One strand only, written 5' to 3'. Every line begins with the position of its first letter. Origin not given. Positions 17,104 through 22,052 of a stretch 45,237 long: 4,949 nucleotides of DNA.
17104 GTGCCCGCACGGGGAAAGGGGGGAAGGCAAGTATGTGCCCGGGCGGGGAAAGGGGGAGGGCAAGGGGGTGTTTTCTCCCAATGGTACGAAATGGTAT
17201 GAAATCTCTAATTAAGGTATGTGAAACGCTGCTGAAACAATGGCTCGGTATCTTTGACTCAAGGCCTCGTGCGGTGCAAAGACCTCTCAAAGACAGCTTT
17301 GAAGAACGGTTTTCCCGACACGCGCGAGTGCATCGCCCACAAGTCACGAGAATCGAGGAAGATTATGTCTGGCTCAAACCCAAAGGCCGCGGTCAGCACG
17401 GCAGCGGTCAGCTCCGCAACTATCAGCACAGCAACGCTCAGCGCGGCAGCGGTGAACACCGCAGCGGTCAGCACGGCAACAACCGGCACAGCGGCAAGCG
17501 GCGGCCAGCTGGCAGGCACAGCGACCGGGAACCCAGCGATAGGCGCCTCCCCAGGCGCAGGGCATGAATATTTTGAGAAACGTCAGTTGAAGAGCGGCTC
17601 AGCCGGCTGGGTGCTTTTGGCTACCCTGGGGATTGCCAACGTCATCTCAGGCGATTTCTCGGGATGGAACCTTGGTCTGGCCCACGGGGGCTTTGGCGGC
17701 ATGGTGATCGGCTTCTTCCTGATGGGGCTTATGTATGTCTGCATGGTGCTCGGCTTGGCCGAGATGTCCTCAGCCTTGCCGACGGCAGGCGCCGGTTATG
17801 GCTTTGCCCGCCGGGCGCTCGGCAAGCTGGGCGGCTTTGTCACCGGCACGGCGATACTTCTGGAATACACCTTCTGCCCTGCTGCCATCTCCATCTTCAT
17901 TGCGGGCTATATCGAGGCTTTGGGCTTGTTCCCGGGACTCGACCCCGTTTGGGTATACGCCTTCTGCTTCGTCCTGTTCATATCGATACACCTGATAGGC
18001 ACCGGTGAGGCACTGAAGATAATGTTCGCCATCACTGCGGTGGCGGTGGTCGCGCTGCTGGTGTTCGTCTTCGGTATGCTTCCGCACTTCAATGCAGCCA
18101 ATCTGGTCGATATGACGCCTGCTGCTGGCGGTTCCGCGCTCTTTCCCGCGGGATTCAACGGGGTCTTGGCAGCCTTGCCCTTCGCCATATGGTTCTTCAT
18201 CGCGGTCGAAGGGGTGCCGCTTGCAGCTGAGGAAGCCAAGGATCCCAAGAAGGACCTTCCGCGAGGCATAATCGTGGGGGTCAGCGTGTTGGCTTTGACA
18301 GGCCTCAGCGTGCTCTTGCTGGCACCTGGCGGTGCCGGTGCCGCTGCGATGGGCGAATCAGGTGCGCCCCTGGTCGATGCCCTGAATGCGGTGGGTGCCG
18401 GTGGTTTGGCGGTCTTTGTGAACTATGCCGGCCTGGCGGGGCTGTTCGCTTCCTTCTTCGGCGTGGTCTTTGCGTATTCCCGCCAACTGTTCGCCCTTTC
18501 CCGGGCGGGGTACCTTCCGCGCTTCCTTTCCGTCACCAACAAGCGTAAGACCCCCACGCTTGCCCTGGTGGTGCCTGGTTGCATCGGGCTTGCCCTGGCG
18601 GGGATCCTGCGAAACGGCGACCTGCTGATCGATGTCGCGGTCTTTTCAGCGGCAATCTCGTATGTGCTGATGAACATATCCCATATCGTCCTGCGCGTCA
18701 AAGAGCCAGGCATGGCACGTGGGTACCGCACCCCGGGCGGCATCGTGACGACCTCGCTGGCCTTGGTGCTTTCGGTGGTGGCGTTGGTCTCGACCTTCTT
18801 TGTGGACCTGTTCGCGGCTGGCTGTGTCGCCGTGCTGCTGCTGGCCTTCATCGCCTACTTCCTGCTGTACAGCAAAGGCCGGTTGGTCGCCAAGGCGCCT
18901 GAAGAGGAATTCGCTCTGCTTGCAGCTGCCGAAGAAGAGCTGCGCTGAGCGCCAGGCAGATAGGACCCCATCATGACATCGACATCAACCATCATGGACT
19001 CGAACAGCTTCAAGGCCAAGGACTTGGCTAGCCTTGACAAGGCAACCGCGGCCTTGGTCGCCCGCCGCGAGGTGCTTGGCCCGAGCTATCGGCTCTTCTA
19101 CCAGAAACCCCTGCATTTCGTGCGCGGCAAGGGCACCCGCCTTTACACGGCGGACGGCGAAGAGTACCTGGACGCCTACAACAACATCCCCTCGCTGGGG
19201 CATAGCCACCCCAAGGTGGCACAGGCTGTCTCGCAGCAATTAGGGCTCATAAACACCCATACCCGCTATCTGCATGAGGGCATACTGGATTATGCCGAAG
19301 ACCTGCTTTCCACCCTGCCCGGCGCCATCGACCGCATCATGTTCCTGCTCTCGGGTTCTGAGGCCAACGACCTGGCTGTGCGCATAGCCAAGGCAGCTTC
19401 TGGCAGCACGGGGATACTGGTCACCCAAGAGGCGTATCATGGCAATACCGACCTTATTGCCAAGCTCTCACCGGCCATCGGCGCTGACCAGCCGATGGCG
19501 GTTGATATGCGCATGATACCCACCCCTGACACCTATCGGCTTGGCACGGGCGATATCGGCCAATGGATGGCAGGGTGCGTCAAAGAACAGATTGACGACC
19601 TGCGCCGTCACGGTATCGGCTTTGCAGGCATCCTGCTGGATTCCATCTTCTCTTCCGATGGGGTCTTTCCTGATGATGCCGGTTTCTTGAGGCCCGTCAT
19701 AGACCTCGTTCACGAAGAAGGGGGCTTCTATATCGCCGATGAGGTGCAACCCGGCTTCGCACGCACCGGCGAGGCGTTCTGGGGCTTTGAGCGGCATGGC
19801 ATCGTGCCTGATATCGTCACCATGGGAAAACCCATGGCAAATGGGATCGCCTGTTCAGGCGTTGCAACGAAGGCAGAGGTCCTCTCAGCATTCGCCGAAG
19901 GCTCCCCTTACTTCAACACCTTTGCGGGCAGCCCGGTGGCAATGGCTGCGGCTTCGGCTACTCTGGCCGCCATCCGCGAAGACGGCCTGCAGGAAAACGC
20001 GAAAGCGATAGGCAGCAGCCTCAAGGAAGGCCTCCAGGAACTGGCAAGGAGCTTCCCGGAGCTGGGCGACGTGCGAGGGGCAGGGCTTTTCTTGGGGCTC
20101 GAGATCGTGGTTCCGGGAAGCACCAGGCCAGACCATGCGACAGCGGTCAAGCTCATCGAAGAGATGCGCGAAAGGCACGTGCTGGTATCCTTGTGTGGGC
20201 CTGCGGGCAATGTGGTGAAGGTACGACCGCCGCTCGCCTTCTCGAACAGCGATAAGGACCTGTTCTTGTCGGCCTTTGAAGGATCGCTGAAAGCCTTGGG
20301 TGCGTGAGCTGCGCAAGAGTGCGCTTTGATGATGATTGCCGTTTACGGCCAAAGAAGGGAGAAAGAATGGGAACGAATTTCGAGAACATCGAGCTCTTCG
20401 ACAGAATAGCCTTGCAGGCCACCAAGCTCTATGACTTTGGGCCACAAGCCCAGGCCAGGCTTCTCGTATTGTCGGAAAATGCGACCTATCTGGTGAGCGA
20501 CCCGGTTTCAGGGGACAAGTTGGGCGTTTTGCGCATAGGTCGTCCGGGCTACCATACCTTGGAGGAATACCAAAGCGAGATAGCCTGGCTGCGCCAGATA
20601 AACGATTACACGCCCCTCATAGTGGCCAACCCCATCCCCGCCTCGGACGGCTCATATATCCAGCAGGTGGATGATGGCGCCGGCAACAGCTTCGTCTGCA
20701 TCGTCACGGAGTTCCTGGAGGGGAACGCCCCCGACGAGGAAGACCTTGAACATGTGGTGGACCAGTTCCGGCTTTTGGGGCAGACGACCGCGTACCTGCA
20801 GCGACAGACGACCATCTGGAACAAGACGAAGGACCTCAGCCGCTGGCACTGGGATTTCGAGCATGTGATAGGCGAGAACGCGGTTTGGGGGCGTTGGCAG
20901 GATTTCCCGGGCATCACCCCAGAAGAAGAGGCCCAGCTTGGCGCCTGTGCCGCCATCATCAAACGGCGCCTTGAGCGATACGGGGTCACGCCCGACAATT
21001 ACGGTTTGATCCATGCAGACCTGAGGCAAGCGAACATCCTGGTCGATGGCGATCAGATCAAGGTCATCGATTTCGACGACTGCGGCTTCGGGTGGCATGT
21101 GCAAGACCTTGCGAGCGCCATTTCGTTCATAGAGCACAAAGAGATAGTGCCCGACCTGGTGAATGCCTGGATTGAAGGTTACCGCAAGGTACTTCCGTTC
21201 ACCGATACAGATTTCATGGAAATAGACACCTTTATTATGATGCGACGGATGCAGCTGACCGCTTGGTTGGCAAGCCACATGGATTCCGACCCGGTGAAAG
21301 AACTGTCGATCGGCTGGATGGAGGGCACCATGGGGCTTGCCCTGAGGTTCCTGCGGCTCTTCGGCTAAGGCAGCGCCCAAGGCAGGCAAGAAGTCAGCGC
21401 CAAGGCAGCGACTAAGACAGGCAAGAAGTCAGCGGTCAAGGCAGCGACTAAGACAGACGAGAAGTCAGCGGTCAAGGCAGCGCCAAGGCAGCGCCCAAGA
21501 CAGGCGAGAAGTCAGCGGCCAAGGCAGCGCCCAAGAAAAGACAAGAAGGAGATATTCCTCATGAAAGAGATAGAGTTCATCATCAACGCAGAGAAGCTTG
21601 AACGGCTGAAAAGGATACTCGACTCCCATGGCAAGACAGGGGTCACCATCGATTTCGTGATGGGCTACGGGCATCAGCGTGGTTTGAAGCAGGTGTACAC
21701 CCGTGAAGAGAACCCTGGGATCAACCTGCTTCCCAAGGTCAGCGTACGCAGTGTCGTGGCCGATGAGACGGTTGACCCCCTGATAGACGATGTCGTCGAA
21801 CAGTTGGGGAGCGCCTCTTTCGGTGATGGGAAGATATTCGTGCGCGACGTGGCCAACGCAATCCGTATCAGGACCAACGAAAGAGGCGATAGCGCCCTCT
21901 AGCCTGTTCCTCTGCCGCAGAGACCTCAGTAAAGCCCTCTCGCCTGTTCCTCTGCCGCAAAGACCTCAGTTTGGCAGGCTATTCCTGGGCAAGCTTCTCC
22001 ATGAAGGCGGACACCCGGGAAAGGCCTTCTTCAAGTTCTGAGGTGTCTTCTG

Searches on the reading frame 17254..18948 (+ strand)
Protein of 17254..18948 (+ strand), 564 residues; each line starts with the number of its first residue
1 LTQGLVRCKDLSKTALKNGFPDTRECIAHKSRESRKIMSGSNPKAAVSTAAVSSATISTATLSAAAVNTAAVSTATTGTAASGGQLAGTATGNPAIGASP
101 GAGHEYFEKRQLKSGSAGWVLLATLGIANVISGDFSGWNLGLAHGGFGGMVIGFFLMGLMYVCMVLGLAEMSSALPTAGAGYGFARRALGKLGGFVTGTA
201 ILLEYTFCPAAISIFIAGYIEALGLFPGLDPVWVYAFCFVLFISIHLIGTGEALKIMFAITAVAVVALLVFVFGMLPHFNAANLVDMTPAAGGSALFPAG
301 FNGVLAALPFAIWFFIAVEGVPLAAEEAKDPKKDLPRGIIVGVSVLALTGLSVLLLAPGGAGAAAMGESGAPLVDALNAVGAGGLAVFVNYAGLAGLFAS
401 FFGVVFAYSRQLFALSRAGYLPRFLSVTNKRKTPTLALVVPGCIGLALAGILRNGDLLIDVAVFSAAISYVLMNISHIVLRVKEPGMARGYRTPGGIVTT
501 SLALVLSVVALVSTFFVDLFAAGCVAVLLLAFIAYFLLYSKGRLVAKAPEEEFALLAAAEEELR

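Call 18: search_protein_families(library=pfam, proteins=[window:17254-18948:+], max_evalue=0.001)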
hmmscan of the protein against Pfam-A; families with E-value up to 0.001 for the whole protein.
window:17254-18948:+ (564 aa): 2 families
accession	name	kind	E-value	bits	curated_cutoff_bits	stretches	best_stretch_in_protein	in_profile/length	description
PF00324.27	AA_permease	-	6.2e-39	134.4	24.6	1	126-534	6-449/470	Amino acid permease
PF13520.12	AA_permease_2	-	4.3e-38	131.8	27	1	132-517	22-407/427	Amino acid permease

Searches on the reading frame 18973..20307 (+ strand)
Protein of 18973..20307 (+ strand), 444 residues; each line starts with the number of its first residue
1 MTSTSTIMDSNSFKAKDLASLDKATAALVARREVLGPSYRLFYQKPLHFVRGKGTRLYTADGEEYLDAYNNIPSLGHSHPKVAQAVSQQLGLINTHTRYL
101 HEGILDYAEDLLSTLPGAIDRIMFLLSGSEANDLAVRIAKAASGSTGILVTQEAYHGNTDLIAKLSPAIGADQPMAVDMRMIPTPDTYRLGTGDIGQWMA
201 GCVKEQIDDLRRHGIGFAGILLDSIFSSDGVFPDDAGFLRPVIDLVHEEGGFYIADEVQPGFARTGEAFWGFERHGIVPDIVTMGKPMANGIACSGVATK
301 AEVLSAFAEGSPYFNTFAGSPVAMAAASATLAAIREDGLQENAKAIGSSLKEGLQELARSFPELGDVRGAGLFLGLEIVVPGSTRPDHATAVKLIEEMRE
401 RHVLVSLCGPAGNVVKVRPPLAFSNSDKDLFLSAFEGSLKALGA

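Call 12: find_encoding_contigs(protein=window:18973-20307:+, flank=10000, max_places=6)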
Protein window:18973-20307:+ (444 aa): 1 contig read that carries it; 1 place shown.
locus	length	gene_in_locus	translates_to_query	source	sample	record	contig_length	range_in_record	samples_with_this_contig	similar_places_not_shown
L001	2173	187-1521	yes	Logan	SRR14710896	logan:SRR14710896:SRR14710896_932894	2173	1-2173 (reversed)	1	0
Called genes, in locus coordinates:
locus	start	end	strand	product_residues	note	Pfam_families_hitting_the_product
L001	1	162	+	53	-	?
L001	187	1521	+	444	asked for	PF00202:Aminotran_3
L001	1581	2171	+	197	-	?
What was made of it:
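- Tried and rejected: A flanking aminotransferase is on only one other contig, 2.2 kb long (call 12).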

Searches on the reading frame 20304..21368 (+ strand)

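Call 18: search_protein_families(library=pfam, proteins=[window:20304-21368:+], max_evalue=0.001)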
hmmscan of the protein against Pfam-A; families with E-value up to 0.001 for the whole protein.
window:20304-21368:+ (354 aa): 2 families
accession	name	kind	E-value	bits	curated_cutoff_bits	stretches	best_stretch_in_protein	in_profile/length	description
PF01636.29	APH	-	1.7e-22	80.8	23.2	1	58-296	10-236/239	Phosphotransferase enzyme family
PF19974.5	TCAD9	-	3.9e-05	23.4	40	1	233-270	297-335/429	Ternary complex associated domain 9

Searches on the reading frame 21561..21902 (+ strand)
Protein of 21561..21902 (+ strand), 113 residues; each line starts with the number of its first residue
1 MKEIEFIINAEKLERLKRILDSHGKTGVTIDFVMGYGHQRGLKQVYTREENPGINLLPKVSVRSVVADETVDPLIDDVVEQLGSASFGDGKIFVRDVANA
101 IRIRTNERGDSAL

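Call 18: search_protein_families(library=pfam, proteins=[window:21561-21902:+], max_evalue=0.001)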
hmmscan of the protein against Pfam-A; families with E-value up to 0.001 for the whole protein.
window:21561-21902:+ (113 aa): 1 family
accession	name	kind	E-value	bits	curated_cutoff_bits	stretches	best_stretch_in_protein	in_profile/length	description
PF00543.27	P-II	-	1.6e-20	73.8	25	1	1-107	1-102/102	Nitrogen regulatory protein P-II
